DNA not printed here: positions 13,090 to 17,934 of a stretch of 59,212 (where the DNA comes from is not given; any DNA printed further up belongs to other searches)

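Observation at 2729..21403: Type I PKS pair wired into a Wza/Wzz/Wzx polysaccharide locus: candidate polyketide-modified surface glycan or glycolipid system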

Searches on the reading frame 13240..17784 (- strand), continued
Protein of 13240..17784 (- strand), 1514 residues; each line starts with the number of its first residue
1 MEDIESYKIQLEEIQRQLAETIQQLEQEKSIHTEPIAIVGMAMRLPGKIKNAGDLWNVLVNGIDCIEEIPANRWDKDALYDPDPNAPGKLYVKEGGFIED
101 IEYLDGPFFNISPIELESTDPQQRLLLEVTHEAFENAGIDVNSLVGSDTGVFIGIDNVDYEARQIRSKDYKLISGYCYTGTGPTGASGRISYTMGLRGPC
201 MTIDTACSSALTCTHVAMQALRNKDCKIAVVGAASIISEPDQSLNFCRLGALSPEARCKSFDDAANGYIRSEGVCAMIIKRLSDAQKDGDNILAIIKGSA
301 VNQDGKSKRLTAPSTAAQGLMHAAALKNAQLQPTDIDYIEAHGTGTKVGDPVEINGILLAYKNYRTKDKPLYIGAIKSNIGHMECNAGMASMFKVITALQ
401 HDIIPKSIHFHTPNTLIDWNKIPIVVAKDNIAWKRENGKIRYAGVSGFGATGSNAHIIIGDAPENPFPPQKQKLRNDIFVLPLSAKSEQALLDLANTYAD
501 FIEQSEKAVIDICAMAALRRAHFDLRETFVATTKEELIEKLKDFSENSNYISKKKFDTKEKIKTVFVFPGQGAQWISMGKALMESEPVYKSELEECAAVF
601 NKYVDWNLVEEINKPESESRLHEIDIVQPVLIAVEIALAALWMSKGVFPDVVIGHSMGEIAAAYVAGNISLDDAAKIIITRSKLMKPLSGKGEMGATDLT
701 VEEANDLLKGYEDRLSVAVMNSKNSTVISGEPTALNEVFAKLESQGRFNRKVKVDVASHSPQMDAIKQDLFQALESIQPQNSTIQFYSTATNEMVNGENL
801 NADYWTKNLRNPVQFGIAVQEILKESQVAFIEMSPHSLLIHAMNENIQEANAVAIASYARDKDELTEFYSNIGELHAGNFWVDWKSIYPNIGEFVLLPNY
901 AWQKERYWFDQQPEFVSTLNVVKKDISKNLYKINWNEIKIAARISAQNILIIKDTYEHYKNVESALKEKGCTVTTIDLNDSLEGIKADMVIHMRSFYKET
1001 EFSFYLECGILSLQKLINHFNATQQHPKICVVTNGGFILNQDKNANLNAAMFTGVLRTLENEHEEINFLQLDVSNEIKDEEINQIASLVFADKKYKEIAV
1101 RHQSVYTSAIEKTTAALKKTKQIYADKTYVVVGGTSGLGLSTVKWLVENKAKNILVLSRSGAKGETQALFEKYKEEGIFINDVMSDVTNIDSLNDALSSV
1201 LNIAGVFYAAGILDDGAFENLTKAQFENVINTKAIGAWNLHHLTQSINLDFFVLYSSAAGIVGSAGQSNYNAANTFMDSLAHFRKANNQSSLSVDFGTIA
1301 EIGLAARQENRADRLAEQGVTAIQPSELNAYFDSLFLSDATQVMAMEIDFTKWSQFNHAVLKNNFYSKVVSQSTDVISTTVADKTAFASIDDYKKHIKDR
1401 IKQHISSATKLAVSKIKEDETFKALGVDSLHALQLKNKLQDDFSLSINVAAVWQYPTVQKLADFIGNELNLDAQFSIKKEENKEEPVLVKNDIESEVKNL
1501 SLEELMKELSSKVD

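Call 13: find_encoding_contigs(protein=P0036, flank=10000, max_places=1)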
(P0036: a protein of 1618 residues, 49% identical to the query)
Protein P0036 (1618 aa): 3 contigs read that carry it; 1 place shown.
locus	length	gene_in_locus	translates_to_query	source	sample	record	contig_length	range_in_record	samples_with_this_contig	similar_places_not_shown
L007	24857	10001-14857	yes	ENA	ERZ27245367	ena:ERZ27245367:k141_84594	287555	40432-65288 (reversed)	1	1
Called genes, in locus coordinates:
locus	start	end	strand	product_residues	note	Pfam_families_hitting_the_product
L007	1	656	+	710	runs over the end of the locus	PF07715:Plug, PF00593:TonB_dep_Rec_b-barrel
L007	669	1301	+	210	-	PF14064:HmuY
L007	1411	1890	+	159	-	-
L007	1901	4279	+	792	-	PF08308:PEGA (faint), PF13620:CarboxypepD_reg, PF13715:CarbopepD_reg_2, PF07715:Plug, PF00593:TonB_dep_Rec_b-barrel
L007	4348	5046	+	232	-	PF08021:FAD_binding_9, PF04954:SIP (weak)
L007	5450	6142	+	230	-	PF01596:Methyltransf_3, PF13847:Methyltransf_31 (weak), PF13578:Methyltransf_24, PF13649:Methyltransf_25 (weak)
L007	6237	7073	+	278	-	PF04072:LCM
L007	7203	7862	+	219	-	PF01209:Ubie_methyltran, PF13489:Methyltransf_23 (weak), PF07021:MetW (weak), PF13847:Methyltransf_31, PF02390:Methyltransf_4 (weak), PF08241:Methyltransf_11, PF08242:Methyltransf_12, PF13649:Methyltransf_25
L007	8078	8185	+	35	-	-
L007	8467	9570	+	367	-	-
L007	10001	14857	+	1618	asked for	PF00109:ketoacyl-synt, PF02801:Ketoacyl-synt_C, PF16197:KAsynt_C_assoc, PF22621:CurL-like_PKS_C, PF00698:Acyl_transf_1, PF22953:SpnB_Rossmann, PF00106:adh_short, PF08659:KR, +6 more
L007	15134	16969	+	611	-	PF17874:TPR_MalT (faint), PF14938:SNAP (weak), PF13424:TPR_12, PF07719:TPR_2 (weak), PF13181:TPR_8 (weak), PF13424:TPR_12, PF12833:HTH_18, PF00165:HTH_AraC, +4 more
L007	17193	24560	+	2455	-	PF17161:DUF5123 (faint), PF19081:Ig_7, PF13229:Beta_helix, PF18962:Por_Secre_tail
